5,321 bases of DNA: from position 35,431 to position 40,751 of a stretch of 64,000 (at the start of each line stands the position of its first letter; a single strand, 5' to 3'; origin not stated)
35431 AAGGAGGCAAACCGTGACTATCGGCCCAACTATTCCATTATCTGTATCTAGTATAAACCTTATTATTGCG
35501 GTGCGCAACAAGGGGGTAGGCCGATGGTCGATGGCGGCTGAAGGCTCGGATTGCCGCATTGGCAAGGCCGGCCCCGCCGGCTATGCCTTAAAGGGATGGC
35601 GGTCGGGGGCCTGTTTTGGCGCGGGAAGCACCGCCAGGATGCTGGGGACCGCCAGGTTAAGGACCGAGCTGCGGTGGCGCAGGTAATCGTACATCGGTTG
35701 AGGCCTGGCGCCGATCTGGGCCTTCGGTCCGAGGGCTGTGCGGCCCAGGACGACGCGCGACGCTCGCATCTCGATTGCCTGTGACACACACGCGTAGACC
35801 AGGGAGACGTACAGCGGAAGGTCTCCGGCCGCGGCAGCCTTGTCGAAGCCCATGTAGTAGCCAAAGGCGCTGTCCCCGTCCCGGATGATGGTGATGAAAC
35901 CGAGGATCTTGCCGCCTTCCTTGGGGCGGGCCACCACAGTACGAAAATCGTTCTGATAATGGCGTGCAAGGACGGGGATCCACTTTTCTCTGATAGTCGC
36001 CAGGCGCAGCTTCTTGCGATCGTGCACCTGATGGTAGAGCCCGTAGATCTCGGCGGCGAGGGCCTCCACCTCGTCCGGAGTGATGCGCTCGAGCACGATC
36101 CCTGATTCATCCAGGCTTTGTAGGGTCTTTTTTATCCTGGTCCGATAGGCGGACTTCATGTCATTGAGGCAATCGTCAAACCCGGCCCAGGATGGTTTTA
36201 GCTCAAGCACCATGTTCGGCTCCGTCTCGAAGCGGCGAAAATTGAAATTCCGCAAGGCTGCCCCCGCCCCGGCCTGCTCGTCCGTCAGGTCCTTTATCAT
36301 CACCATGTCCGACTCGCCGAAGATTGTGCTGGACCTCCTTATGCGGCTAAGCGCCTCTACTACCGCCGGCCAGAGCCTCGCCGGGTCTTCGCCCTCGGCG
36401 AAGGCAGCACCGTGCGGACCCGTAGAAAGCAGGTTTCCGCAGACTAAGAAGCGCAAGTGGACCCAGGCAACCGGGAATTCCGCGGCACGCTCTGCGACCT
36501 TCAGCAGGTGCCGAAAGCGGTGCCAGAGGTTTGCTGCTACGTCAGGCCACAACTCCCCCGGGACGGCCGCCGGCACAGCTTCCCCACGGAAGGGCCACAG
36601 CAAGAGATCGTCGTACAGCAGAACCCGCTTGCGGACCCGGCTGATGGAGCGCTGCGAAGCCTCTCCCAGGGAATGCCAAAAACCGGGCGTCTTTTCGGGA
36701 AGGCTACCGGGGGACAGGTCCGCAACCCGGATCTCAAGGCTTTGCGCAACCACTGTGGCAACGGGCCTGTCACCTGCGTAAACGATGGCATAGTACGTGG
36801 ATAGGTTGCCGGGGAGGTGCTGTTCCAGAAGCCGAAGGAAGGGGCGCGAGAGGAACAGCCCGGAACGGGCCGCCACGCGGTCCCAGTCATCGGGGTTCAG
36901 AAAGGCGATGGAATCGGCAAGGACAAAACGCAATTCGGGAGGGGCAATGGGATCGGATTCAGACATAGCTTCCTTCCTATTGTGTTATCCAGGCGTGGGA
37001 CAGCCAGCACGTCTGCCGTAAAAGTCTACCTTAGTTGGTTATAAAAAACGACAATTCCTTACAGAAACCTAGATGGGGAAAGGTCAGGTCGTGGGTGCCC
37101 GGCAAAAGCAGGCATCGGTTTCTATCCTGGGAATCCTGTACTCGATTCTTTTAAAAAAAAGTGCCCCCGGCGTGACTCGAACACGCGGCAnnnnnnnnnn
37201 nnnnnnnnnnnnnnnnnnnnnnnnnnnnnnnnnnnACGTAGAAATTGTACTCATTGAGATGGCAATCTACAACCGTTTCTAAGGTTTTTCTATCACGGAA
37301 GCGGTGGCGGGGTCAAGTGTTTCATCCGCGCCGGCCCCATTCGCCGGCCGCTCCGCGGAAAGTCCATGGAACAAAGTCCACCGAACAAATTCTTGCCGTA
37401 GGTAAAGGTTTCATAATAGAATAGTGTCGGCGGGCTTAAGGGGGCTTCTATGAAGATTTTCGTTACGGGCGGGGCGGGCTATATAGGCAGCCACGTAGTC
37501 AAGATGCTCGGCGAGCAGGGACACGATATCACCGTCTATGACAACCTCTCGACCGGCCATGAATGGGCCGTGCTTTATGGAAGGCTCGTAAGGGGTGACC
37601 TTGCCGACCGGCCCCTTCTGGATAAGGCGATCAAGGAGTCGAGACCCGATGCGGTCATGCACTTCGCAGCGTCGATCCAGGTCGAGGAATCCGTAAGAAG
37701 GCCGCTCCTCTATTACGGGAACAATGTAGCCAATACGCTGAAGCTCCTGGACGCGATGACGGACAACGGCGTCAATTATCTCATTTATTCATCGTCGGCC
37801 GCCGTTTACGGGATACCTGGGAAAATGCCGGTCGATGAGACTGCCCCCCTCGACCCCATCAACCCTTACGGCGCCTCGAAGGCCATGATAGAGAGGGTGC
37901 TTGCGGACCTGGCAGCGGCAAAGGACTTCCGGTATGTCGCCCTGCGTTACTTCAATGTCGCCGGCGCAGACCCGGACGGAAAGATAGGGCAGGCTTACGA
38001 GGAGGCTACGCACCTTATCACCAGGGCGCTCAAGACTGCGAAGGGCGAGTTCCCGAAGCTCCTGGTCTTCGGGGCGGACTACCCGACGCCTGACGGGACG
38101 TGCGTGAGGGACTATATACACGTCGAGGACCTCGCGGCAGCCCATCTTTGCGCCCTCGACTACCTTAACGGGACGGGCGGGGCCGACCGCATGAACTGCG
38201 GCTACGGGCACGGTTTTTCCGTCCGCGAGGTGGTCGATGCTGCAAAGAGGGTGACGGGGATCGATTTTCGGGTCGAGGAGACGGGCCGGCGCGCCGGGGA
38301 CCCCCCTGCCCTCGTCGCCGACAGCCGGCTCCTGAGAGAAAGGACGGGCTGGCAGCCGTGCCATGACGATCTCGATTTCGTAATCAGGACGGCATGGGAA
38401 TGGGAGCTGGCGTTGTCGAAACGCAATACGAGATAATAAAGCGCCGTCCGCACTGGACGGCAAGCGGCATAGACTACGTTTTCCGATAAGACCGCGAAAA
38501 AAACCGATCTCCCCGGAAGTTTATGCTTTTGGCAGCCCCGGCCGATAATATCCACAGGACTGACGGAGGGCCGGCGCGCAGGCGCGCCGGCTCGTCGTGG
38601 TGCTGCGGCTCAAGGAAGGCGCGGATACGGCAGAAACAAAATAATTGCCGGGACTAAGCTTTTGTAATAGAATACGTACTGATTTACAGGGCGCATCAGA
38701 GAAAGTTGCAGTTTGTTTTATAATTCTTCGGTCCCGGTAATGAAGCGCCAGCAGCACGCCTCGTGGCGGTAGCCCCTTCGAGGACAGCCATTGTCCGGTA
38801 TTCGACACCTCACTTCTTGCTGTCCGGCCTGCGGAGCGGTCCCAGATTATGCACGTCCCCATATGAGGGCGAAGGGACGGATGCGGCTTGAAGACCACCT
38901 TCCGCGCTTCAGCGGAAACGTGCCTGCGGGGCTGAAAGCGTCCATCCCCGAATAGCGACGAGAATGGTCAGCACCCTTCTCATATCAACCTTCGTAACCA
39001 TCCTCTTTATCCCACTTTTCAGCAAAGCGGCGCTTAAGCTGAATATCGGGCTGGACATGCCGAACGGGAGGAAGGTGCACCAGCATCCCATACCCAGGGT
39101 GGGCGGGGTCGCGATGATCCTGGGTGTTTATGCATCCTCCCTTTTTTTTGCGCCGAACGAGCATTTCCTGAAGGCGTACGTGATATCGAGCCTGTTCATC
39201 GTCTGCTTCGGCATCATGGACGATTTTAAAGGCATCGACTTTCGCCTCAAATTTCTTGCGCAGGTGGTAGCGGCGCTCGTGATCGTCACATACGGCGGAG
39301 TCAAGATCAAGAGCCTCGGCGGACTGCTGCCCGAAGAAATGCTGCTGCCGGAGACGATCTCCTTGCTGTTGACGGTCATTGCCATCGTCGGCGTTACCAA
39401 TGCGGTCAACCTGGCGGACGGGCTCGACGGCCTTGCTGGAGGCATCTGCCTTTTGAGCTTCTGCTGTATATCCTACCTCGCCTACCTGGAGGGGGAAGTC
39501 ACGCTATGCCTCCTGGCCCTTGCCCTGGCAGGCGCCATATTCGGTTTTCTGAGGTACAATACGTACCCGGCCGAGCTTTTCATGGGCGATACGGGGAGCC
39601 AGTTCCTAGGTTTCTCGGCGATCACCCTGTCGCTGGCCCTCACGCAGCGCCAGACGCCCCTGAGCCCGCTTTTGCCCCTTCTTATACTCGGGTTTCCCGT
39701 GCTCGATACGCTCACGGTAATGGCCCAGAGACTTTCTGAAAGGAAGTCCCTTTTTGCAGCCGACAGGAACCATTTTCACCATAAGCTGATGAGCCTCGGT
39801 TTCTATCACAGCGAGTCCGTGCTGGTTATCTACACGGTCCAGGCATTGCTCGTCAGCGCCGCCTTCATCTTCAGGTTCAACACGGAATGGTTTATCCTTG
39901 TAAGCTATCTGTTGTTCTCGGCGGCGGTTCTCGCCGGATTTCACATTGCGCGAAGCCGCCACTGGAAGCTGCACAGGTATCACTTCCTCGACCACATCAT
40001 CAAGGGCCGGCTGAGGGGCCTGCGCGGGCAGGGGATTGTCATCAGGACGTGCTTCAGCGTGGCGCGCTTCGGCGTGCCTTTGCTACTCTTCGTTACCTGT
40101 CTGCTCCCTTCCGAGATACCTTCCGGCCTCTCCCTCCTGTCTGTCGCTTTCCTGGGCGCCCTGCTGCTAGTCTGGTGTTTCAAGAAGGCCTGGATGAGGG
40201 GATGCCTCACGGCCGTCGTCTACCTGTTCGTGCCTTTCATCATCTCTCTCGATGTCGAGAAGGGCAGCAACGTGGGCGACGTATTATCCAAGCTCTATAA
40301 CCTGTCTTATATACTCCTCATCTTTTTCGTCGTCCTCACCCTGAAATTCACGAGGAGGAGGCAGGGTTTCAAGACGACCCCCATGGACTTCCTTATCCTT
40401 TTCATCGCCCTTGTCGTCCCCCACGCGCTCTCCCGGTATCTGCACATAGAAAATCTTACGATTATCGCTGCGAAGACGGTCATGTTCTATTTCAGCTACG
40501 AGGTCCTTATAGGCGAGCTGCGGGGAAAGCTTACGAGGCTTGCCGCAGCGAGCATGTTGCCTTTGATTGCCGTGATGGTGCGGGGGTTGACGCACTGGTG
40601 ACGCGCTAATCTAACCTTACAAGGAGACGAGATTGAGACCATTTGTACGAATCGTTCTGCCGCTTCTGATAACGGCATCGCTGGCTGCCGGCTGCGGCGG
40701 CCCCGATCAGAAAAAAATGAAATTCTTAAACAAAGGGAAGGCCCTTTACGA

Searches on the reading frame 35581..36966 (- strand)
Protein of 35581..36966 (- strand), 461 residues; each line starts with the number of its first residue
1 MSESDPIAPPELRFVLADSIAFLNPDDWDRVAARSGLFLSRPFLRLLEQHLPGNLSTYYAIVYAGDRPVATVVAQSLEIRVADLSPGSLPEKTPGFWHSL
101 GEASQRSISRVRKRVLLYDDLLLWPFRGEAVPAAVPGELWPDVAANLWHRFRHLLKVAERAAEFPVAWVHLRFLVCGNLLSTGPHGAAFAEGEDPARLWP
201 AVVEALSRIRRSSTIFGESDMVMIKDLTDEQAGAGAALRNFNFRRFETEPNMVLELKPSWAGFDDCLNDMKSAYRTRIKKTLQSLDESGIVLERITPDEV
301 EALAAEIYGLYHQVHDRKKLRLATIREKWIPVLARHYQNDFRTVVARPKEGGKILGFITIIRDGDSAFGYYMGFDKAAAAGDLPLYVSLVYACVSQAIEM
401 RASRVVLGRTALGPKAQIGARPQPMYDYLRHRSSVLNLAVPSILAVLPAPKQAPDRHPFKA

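Call 12: search_protein_families(library=pfam, proteins=[window:35581-36966:-])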
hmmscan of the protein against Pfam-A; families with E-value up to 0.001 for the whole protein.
window:35581-36966:- (461 aa): 2 families
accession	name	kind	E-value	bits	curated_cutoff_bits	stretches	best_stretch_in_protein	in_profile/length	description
PF13480.13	Acetyltransf_6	-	6e-10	39.9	22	1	273-410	2-137/143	Acetyltransferase (GNAT) domain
PF04339.18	FemAB_like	-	1.4e-07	31.5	27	1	260-379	169-286/369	Peptidogalycan biosysnthesis/recognition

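Call 70: search_protein_families(library=ncbifam, proteins=[window:35581-36966:-], max_evalue=0.001)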
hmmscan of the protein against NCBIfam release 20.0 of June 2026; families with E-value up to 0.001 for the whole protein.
window:35581-36966:- (461 aa): 0 families

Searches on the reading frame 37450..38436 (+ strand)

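Call 12: search_protein_families(library=pfam, proteins=[window:37450-38436:+])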
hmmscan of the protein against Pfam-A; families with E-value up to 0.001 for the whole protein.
window:37450-38436:+ (328 aa): 8 families
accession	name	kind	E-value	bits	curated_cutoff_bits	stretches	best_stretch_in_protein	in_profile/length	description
PF01370.27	Epimerase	-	4.3e-60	203.5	20.9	1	3-251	1-240/240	NAD dependent epimerase/dehydratase family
PF16363.11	GDP_Man_Dehyd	-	2.8e-47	162.2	27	1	4-303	1-321/332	GDP-mannose 4,6 dehydratase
PF01073.25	3Beta_HSD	-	4.1e-18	65.8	22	1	5-240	2-233/280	3-beta hydroxysteroid dehydrogenase/isomerase family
PF04321.23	RmlD_sub_bind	-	5.9e-15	55.5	27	1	1-153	1-138/287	RmlD substrate binding domain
PF02719.21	Polysacc_synt_2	-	4.5e-13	49.5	20.2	1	3-173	1-174/293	Polysaccharide biosynthesis protein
PF13460.12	NAD_binding_10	-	1e-08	35.7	27.2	1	7-170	1-146/184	NAD(P)H-binding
PF05368.20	NmrA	-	5.5e-08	33.2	27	1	2-154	4-137/298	NmrA-like family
PF07993.18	NAD_binding_4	-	5.7e-06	26.1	20.1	0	66-179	89-216/258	Male sterility protein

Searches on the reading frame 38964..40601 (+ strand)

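Call 12: search_protein_families(library=pfam, proteins=[window:38964-40601:+])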
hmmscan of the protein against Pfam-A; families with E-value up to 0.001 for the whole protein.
window:38964-40601:+ (545 aa): 1 family
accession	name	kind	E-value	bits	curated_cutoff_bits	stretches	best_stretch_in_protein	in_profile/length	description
PF00953.26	Glycos_transf_4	-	1.3e-41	142.7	27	1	72-226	4-159/160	Glycosyl transferase family 4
